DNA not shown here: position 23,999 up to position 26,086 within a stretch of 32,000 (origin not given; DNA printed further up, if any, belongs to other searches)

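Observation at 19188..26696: Unclassified methyltransferase-linked module beside CRISPR-Cas: two dissimilar MTases converging on a two-gene operon of unknown proteins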

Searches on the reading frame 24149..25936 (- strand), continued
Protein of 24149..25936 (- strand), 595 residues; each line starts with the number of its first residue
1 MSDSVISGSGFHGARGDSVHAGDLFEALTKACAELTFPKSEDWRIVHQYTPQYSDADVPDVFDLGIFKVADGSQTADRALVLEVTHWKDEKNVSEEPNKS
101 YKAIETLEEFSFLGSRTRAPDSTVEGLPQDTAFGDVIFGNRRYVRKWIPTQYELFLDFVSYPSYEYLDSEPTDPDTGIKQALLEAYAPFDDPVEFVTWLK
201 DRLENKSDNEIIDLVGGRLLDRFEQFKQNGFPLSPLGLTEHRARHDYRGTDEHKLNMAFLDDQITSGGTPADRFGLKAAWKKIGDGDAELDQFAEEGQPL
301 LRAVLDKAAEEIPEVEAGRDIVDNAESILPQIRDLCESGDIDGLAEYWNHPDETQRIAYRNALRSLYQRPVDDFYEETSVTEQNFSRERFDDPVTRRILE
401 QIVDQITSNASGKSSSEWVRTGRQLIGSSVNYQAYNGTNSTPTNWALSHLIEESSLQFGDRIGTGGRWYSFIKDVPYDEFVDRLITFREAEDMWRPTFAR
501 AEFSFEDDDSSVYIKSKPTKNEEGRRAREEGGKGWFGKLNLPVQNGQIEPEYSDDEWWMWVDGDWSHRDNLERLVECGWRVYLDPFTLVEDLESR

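Call 87: search_protein_families(library=padloc, alignment_id=A4, max_evalue=1)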
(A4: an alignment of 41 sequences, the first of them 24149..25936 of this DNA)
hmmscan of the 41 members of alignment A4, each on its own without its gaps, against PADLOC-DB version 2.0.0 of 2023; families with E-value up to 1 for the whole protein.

A. member 1, window:24149-25936:- (595 aa): 0 families

B. families by the number of members that match (of 41 scanned): 15 families
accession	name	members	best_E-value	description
PDLC01044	Csa3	1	0.0004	Type I-A associated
PDLC01848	CARF3--CARF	1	0.0019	-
PDLC01268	CasR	1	0.0045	"CAS-I,CAS-II,CAS-III,CAS-IV,CAS-V,CAS-VI; associated_signaling"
PDLC01857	CARF3--CARF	1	0.0053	-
PDLC04822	PDC-S02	1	0.0061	-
PDLC04814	PDC-S02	1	0.0069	-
PDLC01438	Csa3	1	0.013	"CAS-I,CAS-II,CAS-III,CAS-IV,CAS-V,CAS-VI; associated_signaling"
PDLC01434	CasR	1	0.015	"CAS-I,CAS-II,CAS-III,CAS-IV,CAS-V,CAS-VI; associated_signaling"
PDLC01220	gRAMP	1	0.016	CAS-III-E; effector_UNK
PDLC01849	CARF3--CARF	1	0.021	-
PDLC04821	PDC-S02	1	0.022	-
PDLC01866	CARF3--CARF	1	0.023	-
PDLC01879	CARF3--CARF_TM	1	0.024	-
PDLC04825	PDC-S02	1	0.033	-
PDLC00098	GajA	1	0.035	AAA ATPase domain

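Call 89: search_protein_families(library=phrogs, proteins=[window:24149-25936:-, L022:7986-9704:+, L022:9706-10548:+], max_evalue=0.1)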
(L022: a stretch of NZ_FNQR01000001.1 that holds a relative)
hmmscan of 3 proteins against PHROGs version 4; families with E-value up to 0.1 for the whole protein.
window:24149-25936:- (595 aa): 0 families

L022:7986-9704:+ (572 aa): 0 families

L022:9706-10548:+ (280 aa): 0 families

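Call 94: find_related_loci(query=A1, collection=viral_contigs, flank=10000)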
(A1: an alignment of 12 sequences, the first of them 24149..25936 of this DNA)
Query A1 (595 aa) in viral_contigs; peptide patterns used: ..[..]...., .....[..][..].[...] (x = any residue, [..] = any of these).
230 stretches matched a pattern, but none encodes a relative of the query by tblastn (E <= 1e-3).

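Call 95: find_related_loci(query=A5, collection=viral_contigs, flank=8000)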
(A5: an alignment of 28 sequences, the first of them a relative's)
Query A5 (576 aa) in viral_contigs; peptide patterns used: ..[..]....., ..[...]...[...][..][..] (x = any residue, [..] = any of these).
60 stretches matched a pattern, but none encodes a relative of the query by tblastn (E <= 1e-3).

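Call 97: find_related_loci(query=A8, collection=metagenome_contigs, flank=8000)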
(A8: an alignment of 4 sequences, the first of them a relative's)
Query A8 (636 aa) in metagenome_contigs; peptide patterns used: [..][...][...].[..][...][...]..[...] (x = any residue, [..] = any of these).
68 stretches matched a pattern; 4 encode a relative of the query (tblastn E <= 1e-3); 4 distinct loci.
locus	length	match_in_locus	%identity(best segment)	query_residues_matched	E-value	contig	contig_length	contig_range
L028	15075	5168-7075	100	1-636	0e+0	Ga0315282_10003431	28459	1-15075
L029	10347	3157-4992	30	4-629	1e-77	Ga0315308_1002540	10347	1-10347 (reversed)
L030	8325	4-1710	30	44-629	1e-68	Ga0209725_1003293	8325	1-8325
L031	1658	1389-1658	35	6-97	2e-11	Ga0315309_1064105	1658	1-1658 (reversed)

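Call 99: search_protein_families(library=pfam, proteins=[L029:276-788:+, L029:835-1530:+, L029:1508-1942:+, L029:2380-3129:+, L029:5080-6171:-, L029:6431-8164:+, L029:8212-8640:+, L029:8637-9434:-, L029:9431-10219:-, L030:6149-7336:-], max_evalue=0.01)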
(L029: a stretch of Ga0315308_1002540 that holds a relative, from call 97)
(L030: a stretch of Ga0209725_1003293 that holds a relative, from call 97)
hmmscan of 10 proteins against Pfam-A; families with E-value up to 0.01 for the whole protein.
L029:276-788:+ (170 aa): 1 family
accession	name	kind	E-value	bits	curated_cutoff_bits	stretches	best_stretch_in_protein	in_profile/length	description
PF06177.16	QueT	-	4.1e-19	69.7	33.7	1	17-154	2-131/141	QueT transporter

L029:835-1530:+ (231 aa): 2 families
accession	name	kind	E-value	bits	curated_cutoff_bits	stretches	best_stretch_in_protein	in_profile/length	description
PF21818.3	DUF6884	-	2.8e-08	34.4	30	1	51-156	15-116/135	Family of unknown function (DUF6884)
PF03883.20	H2O2_YaaD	-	0.0017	18.4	29.6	1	40-110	62-135/236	Peroxide stress protein YaaA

L029:1508-1942:+ (144 aa): 2 families
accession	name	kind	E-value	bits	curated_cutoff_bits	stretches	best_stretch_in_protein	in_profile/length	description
PF14464.11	Prok-JAB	-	1.7e-07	31.5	25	1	11-113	4-102/114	Prokaryotic homologs of the JAB domain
PF01398.27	JAB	-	0.0012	19.1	22.5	1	3-91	4-98/117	JAB1/Mov34/MPN/PAD-1 ubiquitin protease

L029:2380-3129:+ (249 aa): 0 families

L029:5080-6171:- (363 aa): 1 family
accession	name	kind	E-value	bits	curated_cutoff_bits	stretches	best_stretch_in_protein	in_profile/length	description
PF01702.25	TGT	-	4.4e-05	23.1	26.3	1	45-337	62-351/357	Queuine tRNA-ribosyltransferase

L029:6431-8164:+ (577 aa): 2 families
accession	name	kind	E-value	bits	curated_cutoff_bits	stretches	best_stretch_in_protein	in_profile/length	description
PF01702.25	TGT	-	5.7e-05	22.8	26.3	1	143-283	140-262/357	Queuine tRNA-ribosyltransferase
PF21818.3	DUF6884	-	0.0064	17.1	30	0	426-531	5-116/135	Family of unknown function (DUF6884)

L029:8212-8640:+ (142 aa): 3 families
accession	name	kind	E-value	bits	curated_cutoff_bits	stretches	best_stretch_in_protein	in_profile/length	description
PF14464.11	Prok-JAB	-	2e-13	50.6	25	1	12-121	4-111/114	Prokaryotic homologs of the JAB domain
PF01398.27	JAB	-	1.2e-05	25.5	22.5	1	3-102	3-108/117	JAB1/Mov34/MPN/PAD-1 ubiquitin protease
PF03665.18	UPF0172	-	0.00038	20.9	24.4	1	5-87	1-82/192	Uncharacterised protein family (UPF0172)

L029:8637-9434:- (265 aa): 0 families

L029:9431-10219:- (262 aa): 0 families

L030:6149-7336:- (395 aa): 1 family
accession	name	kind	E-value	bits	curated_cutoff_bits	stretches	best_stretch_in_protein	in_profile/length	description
PF01702.25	TGT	-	7.7e-07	28.9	26.3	0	111-199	138-226/357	Queuine tRNA-ribosyltransferase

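Call 109: search_dna_similar(query=L022:7986-9704:+, collection=phages, mode=protein, max_evalue=0.001)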
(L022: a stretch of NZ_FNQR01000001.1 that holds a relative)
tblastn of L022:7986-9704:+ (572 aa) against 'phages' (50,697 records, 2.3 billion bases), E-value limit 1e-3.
No match.

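Call 110: search_dna_similar(query=window:24149-25936:-, collection=phages, mode=protein, max_evalue=0.001)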
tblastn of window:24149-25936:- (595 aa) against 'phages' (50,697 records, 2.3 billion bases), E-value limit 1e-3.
No match.

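Call 111: search_dna_similar(query=L020:8001-9674:+, collection=plasmids, mode=protein, max_evalue=0.001)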
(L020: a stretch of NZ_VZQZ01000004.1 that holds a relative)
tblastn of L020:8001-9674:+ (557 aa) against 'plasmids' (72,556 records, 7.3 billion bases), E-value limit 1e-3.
Records with a match: 1; places in all: 1; records where one place covers at least 80% of the query: 1.
Best place of each record, by identity: <60% 1.
By first word of the organism name: Psychrobacter 1.
By predicted mobility (MOB-suite, as given by PLSDB): non-mobilizable 1.
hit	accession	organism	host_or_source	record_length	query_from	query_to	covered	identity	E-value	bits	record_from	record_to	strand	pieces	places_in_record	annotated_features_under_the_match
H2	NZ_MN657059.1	Psychrobacter sp.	-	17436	1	551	99%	39.5%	6e-113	376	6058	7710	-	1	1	hypothetical protein (x2)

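Call 112: list_cluster_members(proteins=[P0047, P0044, P0045, P0046, P0050, P0051, P0052, P0053, P0058, P0060])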
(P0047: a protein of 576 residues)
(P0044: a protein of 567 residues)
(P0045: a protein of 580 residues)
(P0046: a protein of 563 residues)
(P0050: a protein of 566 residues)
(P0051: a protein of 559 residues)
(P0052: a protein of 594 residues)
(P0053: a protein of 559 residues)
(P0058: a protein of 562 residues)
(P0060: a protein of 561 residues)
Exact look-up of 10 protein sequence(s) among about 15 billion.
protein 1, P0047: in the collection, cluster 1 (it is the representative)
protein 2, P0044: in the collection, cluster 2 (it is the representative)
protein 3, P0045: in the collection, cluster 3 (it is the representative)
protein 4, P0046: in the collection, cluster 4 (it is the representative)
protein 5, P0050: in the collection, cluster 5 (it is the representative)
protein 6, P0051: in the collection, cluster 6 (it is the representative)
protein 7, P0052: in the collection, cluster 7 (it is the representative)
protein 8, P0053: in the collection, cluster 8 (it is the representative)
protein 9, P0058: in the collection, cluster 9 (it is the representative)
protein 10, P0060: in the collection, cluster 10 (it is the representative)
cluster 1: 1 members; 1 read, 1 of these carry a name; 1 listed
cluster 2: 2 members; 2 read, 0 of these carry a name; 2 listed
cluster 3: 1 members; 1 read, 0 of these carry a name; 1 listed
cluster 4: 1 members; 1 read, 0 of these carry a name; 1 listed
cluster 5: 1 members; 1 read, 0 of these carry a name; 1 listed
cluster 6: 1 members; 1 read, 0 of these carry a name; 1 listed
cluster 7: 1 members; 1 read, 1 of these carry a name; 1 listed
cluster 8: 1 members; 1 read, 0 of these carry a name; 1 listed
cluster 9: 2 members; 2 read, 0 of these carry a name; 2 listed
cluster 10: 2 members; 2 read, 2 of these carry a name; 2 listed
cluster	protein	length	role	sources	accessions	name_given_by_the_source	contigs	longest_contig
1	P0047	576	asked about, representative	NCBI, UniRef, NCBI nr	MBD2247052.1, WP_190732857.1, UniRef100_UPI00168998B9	hypothetical protein [Nostoc sp. FACHB-888] | hypothetical protein n=1 Tax=Nostoc sp. FACHB-888 TaxID=2692842 RepID=UPI00168998B9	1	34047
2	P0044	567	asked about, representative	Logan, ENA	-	-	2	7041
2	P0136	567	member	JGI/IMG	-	-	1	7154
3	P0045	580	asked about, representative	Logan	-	-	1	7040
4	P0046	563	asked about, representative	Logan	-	-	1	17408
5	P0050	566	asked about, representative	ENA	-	-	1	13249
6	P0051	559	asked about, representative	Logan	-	-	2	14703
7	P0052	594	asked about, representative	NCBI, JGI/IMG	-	hypothetical protein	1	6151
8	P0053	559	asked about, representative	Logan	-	-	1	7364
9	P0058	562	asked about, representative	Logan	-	-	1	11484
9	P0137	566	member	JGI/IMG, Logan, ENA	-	-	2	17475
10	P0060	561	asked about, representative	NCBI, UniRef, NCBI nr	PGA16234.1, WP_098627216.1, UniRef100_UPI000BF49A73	hypothetical protein COL65_20295 [Priestia aryabhattai] | hypothetical protein n=1 Tax=Priestia aryabhattai TaxID=412384 RepID=UPI000BF49A73 | hypothetical protein [Priestia aryabhattai]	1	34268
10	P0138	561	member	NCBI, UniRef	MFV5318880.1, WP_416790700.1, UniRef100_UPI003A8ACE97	hypothetical protein [Priestia megaterium] | hypothetical protein n=1 Tax=Priestia megaterium TaxID=1404 RepID=UPI003A8ACE97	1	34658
